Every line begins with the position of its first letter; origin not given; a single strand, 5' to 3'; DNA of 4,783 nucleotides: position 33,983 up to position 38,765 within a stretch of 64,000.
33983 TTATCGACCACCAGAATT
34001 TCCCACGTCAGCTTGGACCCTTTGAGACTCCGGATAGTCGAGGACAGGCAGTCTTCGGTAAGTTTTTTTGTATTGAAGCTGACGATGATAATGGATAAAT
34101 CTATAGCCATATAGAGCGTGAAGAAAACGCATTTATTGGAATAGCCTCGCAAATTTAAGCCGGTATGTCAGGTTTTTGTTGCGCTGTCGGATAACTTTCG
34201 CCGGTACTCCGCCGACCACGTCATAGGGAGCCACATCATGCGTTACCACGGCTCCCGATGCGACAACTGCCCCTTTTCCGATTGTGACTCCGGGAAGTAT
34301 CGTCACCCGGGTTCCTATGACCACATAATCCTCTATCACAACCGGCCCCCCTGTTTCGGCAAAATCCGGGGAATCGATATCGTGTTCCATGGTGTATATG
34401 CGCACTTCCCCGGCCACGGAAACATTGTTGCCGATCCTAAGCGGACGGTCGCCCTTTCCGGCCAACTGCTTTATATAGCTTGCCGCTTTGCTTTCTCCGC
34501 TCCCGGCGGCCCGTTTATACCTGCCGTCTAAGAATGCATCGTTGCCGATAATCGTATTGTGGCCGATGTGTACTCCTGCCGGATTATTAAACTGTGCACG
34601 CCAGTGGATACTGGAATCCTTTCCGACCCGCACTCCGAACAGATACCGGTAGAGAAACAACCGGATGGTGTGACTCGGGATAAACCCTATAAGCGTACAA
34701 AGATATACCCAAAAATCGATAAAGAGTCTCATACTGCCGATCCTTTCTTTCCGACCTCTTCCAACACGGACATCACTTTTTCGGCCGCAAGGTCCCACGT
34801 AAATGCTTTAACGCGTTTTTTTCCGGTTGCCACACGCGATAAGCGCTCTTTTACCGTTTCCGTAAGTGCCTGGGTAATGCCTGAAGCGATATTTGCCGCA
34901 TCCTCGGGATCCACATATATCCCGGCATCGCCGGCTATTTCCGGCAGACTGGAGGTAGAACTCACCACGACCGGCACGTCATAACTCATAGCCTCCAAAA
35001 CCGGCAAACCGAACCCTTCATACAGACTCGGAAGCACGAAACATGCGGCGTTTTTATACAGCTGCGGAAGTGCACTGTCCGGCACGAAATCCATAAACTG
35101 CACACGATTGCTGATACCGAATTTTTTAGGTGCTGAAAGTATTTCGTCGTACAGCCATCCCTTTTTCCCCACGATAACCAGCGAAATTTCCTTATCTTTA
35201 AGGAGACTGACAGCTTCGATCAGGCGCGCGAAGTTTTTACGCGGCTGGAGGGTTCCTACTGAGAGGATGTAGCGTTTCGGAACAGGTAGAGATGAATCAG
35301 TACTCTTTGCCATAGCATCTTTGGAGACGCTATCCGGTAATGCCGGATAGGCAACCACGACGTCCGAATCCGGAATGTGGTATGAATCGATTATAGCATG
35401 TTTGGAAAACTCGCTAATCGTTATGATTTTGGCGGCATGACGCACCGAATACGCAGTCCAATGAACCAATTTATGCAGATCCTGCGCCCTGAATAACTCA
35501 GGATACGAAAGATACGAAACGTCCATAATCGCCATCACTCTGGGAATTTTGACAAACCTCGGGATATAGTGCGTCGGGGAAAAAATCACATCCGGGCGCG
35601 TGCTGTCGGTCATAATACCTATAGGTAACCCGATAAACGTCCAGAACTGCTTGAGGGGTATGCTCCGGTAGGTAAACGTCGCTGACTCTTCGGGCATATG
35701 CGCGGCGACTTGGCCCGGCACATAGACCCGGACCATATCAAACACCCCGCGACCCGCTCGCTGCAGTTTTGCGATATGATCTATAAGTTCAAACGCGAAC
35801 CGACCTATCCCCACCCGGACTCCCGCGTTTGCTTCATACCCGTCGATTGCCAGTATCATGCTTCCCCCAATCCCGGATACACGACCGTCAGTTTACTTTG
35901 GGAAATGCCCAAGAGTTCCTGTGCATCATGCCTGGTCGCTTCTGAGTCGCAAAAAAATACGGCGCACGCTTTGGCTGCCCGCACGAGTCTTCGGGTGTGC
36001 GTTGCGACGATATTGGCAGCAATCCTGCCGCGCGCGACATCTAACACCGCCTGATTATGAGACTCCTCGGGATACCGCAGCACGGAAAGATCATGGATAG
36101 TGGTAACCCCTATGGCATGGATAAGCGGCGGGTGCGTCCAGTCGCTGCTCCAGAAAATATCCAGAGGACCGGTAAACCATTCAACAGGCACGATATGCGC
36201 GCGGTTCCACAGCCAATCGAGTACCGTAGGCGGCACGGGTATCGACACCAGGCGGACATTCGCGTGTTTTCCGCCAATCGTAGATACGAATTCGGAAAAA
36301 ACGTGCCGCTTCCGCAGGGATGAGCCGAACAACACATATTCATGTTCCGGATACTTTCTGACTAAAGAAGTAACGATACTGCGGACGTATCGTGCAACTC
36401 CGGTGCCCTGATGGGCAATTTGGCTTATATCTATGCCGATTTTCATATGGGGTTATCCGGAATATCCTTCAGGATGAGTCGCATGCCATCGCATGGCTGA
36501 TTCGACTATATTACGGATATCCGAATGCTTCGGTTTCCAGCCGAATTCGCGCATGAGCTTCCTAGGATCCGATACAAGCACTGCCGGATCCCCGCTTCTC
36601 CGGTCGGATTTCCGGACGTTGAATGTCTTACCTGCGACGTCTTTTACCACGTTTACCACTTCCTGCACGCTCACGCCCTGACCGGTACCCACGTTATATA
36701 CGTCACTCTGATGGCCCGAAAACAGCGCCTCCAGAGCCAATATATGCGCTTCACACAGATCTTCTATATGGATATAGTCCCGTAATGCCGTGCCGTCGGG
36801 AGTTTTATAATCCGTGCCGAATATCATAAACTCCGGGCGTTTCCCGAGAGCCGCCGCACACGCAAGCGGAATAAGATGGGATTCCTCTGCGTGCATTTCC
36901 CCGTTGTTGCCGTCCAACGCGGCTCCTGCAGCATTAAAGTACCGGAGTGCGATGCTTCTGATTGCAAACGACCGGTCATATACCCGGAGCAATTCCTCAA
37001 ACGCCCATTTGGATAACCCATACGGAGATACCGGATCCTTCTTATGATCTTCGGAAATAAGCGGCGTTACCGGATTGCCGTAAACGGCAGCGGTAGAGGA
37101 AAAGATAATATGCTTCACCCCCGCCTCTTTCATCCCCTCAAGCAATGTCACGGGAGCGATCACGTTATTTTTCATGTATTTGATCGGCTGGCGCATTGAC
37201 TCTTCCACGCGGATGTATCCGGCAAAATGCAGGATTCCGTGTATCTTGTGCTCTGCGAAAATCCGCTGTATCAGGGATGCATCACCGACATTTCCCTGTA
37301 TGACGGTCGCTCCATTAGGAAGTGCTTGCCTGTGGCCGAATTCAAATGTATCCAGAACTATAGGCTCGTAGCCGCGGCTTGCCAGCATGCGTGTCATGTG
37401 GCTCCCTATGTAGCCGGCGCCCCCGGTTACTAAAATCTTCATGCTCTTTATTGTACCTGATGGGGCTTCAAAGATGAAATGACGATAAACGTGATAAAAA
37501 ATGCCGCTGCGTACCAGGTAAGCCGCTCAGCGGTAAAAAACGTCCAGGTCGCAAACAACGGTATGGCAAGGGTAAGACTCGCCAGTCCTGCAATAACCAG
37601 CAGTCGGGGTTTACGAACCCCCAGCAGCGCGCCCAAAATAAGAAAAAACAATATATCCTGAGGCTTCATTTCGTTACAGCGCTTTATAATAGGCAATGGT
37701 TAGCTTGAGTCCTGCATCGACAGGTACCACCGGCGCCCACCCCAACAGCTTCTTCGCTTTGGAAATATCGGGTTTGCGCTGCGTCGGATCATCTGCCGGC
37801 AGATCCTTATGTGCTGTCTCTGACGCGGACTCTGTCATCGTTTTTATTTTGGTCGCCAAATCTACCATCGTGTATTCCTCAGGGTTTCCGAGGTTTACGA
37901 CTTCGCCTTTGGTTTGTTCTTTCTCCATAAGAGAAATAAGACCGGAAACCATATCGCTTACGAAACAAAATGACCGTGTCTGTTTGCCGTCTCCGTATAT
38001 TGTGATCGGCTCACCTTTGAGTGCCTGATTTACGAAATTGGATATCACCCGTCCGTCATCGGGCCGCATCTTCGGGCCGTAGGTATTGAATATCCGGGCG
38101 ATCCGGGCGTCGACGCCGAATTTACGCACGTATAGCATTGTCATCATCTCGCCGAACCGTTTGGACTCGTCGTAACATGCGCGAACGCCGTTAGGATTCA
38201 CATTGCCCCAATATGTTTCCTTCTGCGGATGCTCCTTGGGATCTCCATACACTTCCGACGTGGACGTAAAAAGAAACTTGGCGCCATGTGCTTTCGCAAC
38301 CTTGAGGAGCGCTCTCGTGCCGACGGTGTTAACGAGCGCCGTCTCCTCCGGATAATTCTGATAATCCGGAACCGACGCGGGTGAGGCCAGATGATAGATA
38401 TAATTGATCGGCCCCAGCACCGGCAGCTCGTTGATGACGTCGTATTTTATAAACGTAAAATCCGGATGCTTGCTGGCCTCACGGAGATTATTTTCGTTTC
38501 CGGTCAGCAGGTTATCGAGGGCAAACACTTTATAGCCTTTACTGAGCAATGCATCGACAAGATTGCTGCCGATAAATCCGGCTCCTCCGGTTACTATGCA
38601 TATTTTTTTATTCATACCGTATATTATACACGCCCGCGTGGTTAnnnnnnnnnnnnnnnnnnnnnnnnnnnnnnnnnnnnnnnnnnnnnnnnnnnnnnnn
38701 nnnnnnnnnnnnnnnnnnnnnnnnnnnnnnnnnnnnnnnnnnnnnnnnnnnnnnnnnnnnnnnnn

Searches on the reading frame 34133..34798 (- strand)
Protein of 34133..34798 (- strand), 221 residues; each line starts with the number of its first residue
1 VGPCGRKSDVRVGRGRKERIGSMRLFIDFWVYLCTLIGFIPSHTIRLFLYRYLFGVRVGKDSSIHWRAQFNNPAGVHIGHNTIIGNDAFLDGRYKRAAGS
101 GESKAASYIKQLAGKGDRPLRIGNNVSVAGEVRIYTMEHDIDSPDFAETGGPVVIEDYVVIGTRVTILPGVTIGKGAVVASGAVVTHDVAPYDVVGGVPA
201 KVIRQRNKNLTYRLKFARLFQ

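Call 17: search_protein_families(library=pfam, proteins=[window:34133-34798:-], max_evalue=0.01)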
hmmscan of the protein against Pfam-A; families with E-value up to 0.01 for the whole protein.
window:34133-34798:- (221 aa): 3 families
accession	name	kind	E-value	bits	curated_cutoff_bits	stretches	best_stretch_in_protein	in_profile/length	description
PF00132.30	Hexapep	-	2.9e-13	49.3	27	1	153-187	2-36/36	Bacterial transferase hexapeptide (six repeats)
PF14602.12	Hexapep_2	-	1.4e-08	34.8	27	1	152-186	1-33/34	Hexapeptide repeat of succinyl-transferase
PF25084.1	LbH_EIF2B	-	0.005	17.3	54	0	159-189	73-103/105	EIF2B subunit epsilon LbH domain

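Call 38: search_protein_families(library=ncbifam, proteins=[window:34133-34798:-], max_evalue=0.00001)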
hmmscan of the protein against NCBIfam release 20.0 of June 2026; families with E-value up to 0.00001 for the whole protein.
window:34133-34798:- (221 aa): 30 families (the best 25 are shown)
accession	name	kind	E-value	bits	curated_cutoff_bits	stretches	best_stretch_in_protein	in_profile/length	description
NF007797.0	PRK10502.1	subfamily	1e-24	87.2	192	1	120-208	93-181/183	WcaF family extracellular polysaccharide biosynthesis acetyltransferase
NF007499.0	PRK10092.1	equivalog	2.6e-22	79.5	314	1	119-205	93-182/183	maltose O-acetyltransferase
NF058585.1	HptprglPActTf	PfamEq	1.9e-20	73.1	300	1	151-209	105-163/172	heptaprenylglyceryl phosphate O-acetyltransferase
TIGR03308.1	phn_thr-fam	hypoth_equivalog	3.1e-19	69.6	201.65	1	152-208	108-164/204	phosphonate metabolim protein, transferase hexapeptide repeat family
TIGR03532.1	DapD_Ac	equivalog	9.7e-18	64.6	231.75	1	151-209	159-217/231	2,3,4,5-tetrahydropyridine-2,6-dicarboxylate N-acetyltransferase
NF000490.1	chloram_CatB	equivalog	1.6e-17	63.5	350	1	147-209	105-167/210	type B chloramphenicol O-acetyltransferase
NF000311.1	Vat_ABCDEFH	equivalog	8.9e-17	61.3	300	1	151-208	109-166/201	Vat family streptogramin A O-acetyltransferase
NF033468.1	stregram_VatI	exception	3.3e-16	59.7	415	1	151-207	111-167/208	streptogramin A O-acetyltransferase Vat(I)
NF007076.0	PRK09527.1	equivalog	7.7e-16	58.1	347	1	117-208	93-187/203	galactoside O-acetyltransferase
TIGR04008.1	WcaF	equivalog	1.3e-15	57.7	326.3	1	29-206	24-178/180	colanic acid biosynthesis acetyltransferase WcaF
NF000101.1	stregram_VatA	exception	5.1e-15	55.7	450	1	151-207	117-173/219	streptogramin A O-acetyltransferase Vat(A)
NF038307.1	EPS_acetyl_HpsU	equivalog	1.5e-14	54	305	1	120-205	92-177/178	hormogonium polysaccharide biosynthesis acetyltransferase HpsU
NF000111.1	stregram_VatD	exception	1.5e-13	51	400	1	149-209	110-170/209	streptogramin A O-acetyltransferase Vat(D)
NF007240.0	PRK09677.1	equivalog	1.6e-13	50.5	243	1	145-209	123-187/192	putative lipopolysaccharide biosynthesis O-acetyl transferase WbbJ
TIGR03570.1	NeuD_NnaD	subfamily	6.7e-13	48.7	160.8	1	147-201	148-202/202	NeuD/PglB/VioB family sugar acetyltransferase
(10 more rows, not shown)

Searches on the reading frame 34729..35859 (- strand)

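Call 17: search_protein_families(library=pfam, proteins=[window:34729-35859:-], max_evalue=0.01)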
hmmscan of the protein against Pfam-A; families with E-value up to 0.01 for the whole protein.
window:34729-35859:- (376 aa): 6 families
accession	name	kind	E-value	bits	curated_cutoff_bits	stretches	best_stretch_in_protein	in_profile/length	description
PF00534.26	Glycos_transf_1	-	6.6e-36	123.9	26.4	1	190-343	10-166/172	Glycosyl transferases group 1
PF13692.12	Glyco_trans_1_4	-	5.9e-31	108.1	27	1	196-333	2-141/142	Glycosyl transferases group 1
PF20706.3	GT4-conflict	-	4.6e-11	42.7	26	1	197-345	199-356/385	Family 4 Glycosyltransferase in conflict systems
PF13524.12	Glyco_trans_1_2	-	0.00013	22.4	25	1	212-357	4-137/144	Glycosyl transferase-like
PF13439.12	Glyco_transf_4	-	0.0008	19.9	28.5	1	87-173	71-165/170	Glycosyltransferase Family 4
PF23443.1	DUF7126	-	0.0051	17.5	28.7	0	269-319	40-91/102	Family of unknown function (DUF7126)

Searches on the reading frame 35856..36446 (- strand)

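Call 3: search_protein_families(library=pfam, proteins=[window:35856-36446:-], max_evalue=1)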
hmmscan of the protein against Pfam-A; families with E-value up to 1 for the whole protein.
window:35856-36446:- (196 aa): 2 families
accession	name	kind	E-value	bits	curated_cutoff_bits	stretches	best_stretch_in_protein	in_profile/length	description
PF13439.12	Glyco_transf_4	-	5.2e-06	27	28.5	1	16-192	3-165/170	Glycosyltransferase Family 4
PF23593.1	HEAT_ATR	-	0.0065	16.8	27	1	7-36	26-55/99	Serine/threonine-protein kinase ATR-like, HEAT repeats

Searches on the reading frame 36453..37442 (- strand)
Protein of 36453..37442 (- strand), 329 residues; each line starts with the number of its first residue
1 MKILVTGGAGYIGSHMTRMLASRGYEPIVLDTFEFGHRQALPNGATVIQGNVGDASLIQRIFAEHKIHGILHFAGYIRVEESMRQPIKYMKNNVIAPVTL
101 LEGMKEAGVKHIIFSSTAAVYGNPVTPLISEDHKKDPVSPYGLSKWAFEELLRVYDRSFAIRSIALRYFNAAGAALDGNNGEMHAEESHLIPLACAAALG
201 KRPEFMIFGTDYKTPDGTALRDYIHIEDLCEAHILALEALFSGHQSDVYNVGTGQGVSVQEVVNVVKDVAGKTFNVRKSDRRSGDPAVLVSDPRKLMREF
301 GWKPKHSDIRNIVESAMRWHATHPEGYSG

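Call 3: search_protein_families(library=pfam, proteins=[window:36453-37442:-], max_evalue=1)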
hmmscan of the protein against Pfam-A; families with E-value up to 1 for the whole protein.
window:36453-37442:- (329 aa): 11 families
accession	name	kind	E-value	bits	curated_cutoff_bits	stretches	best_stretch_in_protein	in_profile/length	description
PF01370.27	Epimerase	-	9.8e-57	192.6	20.9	1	3-252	1-240/240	NAD dependent epimerase/dehydratase family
PF16363.11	GDP_Man_Dehyd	-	2e-51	175.9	27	1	4-307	1-324/332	GDP-mannose 4,6 dehydratase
PF04321.23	RmlD_sub_bind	-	2e-15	57.1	27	1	1-161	1-145/287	RmlD substrate binding domain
PF02719.21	Polysacc_synt_2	-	4.5e-13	49.5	20.2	1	3-170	1-170/293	Polysaccharide biosynthesis protein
PF01073.25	3Beta_HSD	-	7.3e-13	48.6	22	1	4-150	1-155/280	3-beta hydroxysteroid dehydrogenase/isomerase family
PF05368.20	NmrA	-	9.4e-09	35.7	27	1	2-118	4-108/298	NmrA-like family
PF13460.12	NAD_binding_10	-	2.9e-07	31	27.2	1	7-127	1-107/184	NAD(P)H-binding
PF08659.16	KR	-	1.9e-05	25.1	22.6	1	3-124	3-144/180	KR domain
PF07993.18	NAD_binding_4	-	2.1e-05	24.3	20.1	1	65-190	87-223/258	Male sterility protein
PF00106.31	adh_short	-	0.0027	17.6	26.6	1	3-124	3-144/195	short chain dehydrogenase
PF17930.7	LpxI_N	-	0.15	12.5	25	0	4-78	3-76/129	LpxI N-terminal domain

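Call 38: search_protein_families(library=ncbifam, proteins=[window:36453-37442:-], max_evalue=0.00001)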
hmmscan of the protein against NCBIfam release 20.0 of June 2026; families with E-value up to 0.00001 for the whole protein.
window:36453-37442:- (329 aa): 20 families
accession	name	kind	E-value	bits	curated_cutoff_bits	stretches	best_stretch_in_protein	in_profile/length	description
TIGR01179.1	galE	equivalog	2.5e-121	404.5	262.3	1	2-326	1-331/332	UDP-glucose 4-epimerase GalE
NF007956.0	PRK10675.1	subfamily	2.9e-75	253.5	394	1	1-328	1-337/338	UDP-glucose 4-epimerase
TIGR01181.1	dTDP_gluc_dehyt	equivalog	6.4e-42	143.8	365.1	1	2-323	1-314/321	dTDP-glucose 4,6-dehydratase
TIGR02197.1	heptose_epim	equivalog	3.2e-33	115.2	274.6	1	3-274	1-264/316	ADP-glyceromanno-heptose 6-epimerase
TIGR04180.1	EDH_00030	hypoth_equivalog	8.8e-30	103.8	475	1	3-306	1-296/297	NAD-dependent 4,6-dehydratase LegB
NF007490.0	PRK10084.1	subfamily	2.2e-20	73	649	1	1-308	1-323/361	dTDP-glucose 4,6-dehydratase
NF011728.1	PRK15181.1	equivalog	5.6e-20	71.6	760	1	3-270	18-282/348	Vi polysaccharide biosynthesis UDP-N-acetylglucosaminuronic acid C-4 epimerase TviC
NF008360.0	PRK11150.1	equivalog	2.5e-17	63.1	452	1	3-270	2-254/310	ADP-glyceromanno-heptose 6-epimerase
NF047922.1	GDPFucSynFcl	equivalog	4.1e-17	62.6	500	1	2-322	4-303/308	GDP-L-fucose synthase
NF007582.0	PRK10217.1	equivalog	7.1e-17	61.5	698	1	2-306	3-318/355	dTDP-glucose 4,6-dehydratase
NF042422.1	oxyalk_red_OleD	equivalog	5.9e-16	58.7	580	1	1-137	1-130/329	2-alkyl-3-oxoalkanoate reductase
NF043036.1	ErythonDh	equivalog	9.1e-16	57.9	325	1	1-167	1-175/321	D-erythronate dehydrogenase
TIGR03466.1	HpnA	hypoth_equivalog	1.9e-15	56.6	367.65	1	1-152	1-152/327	hopanoid-associated sugar epimerase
TIGR02622.1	CDP_4_6_dhtase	equivalog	3.1e-14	52.9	278.45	1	2-322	6-332/352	CDP-glucose 4,6-dehydratase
TIGR01214.1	rmlD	equivalog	1.2e-09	37.7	224.05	1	2-168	1-151/285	dTDP-4-dehydrorhamnose reductase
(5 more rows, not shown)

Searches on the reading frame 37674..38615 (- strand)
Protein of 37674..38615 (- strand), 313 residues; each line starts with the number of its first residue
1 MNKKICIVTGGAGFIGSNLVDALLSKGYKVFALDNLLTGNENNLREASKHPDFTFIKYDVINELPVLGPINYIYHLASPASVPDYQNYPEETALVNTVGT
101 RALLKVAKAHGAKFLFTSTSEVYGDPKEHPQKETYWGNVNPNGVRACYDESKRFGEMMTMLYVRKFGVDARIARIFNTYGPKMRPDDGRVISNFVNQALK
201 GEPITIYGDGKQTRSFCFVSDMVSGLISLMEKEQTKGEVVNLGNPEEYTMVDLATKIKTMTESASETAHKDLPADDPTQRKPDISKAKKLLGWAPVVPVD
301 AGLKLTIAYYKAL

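Call 3: search_protein_families(library=pfam, proteins=[window:37674-38615:-], max_evalue=1)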
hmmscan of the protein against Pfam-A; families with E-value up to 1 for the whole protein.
window:37674-38615:- (313 aa): 10 families
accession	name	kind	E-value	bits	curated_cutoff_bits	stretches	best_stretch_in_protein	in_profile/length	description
PF01370.27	Epimerase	-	2.5e-55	188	20.9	1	7-243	2-240/240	NAD dependent epimerase/dehydratase family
PF16363.11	GDP_Man_Dehyd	-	1.4e-54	186.2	27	1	7-304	1-330/332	GDP-mannose 4,6 dehydratase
PF04321.23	RmlD_sub_bind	-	1.7e-12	47.5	27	1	7-278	4-254/287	RmlD substrate binding domain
PF01073.25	3Beta_HSD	-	2e-12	47.2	22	1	7-160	1-158/280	3-beta hydroxysteroid dehydrogenase/isomerase family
PF02719.21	Polysacc_synt_2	-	1.1e-11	44.9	20.2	2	7-119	2-128/293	Polysaccharide biosynthesis protein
PF07993.18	NAD_binding_4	-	2.7e-10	40.3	20.1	2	70-188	89-214/258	Male sterility protein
PF00106.31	adh_short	-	0.00013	22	26.6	1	4-61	1-59/195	short chain dehydrogenase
PF05368.20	NmrA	-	0.00095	19.3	27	1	3-59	2-56/298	NmrA-like family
PF13460.12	NAD_binding_10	-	0.024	14.9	27.2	1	10-127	1-107/184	NAD(P)H-binding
PF00924.24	MS_channel_2nd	-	0.067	13.7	20.2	1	219-244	3-28/68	Mechanosensitive ion channel, beta-domain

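Call 38: search_protein_families(library=ncbifam, proteins=[window:37674-38615:-], max_evalue=0.00001)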
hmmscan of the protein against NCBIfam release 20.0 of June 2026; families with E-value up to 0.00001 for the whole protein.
window:37674-38615:- (313 aa): 26 families (the best 25 are shown)
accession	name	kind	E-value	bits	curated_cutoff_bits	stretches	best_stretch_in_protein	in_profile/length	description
TIGR01181.1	dTDP_gluc_dehyt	equivalog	2.2e-44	151.8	365.1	1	7-311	3-312/321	dTDP-glucose 4,6-dehydratase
TIGR04180.1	EDH_00030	hypoth_equivalog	3.9e-36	124.6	475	1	7-295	2-294/297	NAD-dependent 4,6-dehydratase LegB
TIGR01179.1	galE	equivalog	8.4e-31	107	262.3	1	7-296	3-310/332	UDP-glucose 4-epimerase GalE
NF011728.1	PRK15181.1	equivalog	5.1e-27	94.8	760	1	4-310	16-337/348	Vi polysaccharide biosynthesis UDP-N-acetylglucosaminuronic acid C-4 epimerase TviC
NF008872.0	PRK11908.1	equivalog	5.1e-25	88.2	294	1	4-311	3-336/349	bifunctional UDP-4-keto-pentose/UDP-xylose synthase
NF007582.0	PRK10217.1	equivalog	4e-24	85.4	698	1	6-312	4-333/355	dTDP-glucose 4,6-dehydratase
NF005998.1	PRK08125.1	equivalog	1.1e-22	80.2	777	1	5-310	317-649/649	bifunctional UDP-4-amino-4-deoxy-L-arabinose formyltransferase/UDP-glucuronic acid oxidase ArnA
NF007490.0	PRK10084.1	subfamily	1.8e-22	79.9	649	1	7-311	4-335/361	dTDP-glucose 4,6-dehydratase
TIGR02197.1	heptose_epim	equivalog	3.6e-22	78.9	274.6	1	7-275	2-274/316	ADP-glyceromanno-heptose 6-epimerase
NF047922.1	GDPFucSynFcl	equivalog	6.6e-17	61.9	500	1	80-310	65-301/308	GDP-L-fucose synthase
TIGR02622.1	CDP_4_6_dhtase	equivalog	7.4e-14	51.6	278.45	1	3-311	4-331/352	CDP-glucose 4,6-dehydratase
NF041015.1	UDPsulfquin_syn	equivalog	6.1e-12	45.2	575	1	188-265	236-314/384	UDP-sulfoquinovose synthase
TIGR01472.1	gmd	equivalog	8.7e-12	44.9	415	1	4-243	1-252/342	GDP-mannose 4,6-dehydratase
NF007956.0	PRK10675.1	subfamily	9.8e-12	44.6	394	1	7-256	4-275/338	UDP-glucose 4-epimerase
NF008360.0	PRK11150.1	equivalog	1.8e-11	43.9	452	1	6-249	2-244/310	ADP-glyceromanno-heptose 6-epimerase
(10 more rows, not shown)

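Call 70: search_solved_structures(query=window:37674-38615:-, max_evalue=1e-20)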
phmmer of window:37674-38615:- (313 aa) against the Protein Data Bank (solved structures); distinct sequences matched with E-value up to 1e-20: 46.
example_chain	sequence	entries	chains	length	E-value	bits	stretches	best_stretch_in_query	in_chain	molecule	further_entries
4gll_A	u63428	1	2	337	1.3e-102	346.4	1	3-311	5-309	UDP-glucuronic acid decarboxylase 1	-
2b69_A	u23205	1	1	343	1.4e-102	346.3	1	3-311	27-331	UDP-glucuronate decarboxylase 1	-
4m55_A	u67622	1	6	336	6.6e-102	344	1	3-311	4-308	UDP-glucuronic acid decarboxylase 1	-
4lk3_A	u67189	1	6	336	9e-102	343.6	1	3-311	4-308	UDP-glucuronic acid decarboxylase 1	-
4zrm_A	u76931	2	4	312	1.3e-43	152.6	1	7-311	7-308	UDP-glucose 4-epimerase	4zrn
6zl6_A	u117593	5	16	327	9.8e-40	139.9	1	7-312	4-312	Epimerase domain-containing protein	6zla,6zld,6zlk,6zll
6zlj_A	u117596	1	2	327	1.7e-39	139.1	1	7-312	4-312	Epimerase domain-containing protein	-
8vr2_A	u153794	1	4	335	3e-36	128.4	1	3-307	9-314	NAD-dependent epimerase/dehydratase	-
6pmh_A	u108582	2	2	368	3.8e-36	128.1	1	4-309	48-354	UDP-glucose 4-epimerase related protein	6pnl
7ys8_A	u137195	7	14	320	2.4e-35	125.5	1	6-311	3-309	UDP-glucose 4-epimerase | UDP-glucose 4-epimerase along with EC 5.1.3.2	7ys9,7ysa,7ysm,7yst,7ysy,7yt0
6wjb_A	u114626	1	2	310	2.7e-32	115.4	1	5-284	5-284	NAD-dependent epimerase/dehydratase family protein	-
10ke_A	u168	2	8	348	2.8e-32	115.4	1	7-310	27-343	Capsular polysaccharide biosynthesis protein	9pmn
6wj9_A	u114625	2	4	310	1.2e-31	113.3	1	5-284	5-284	NAD-dependent epimerase/dehydratase family protein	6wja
8rdg_A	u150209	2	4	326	1.8e-30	109.5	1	7-255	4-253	SDR family NAD(P)-dependent oxidoreductase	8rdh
6bwl_A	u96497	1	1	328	3.3e-30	108.6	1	7-312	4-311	Pal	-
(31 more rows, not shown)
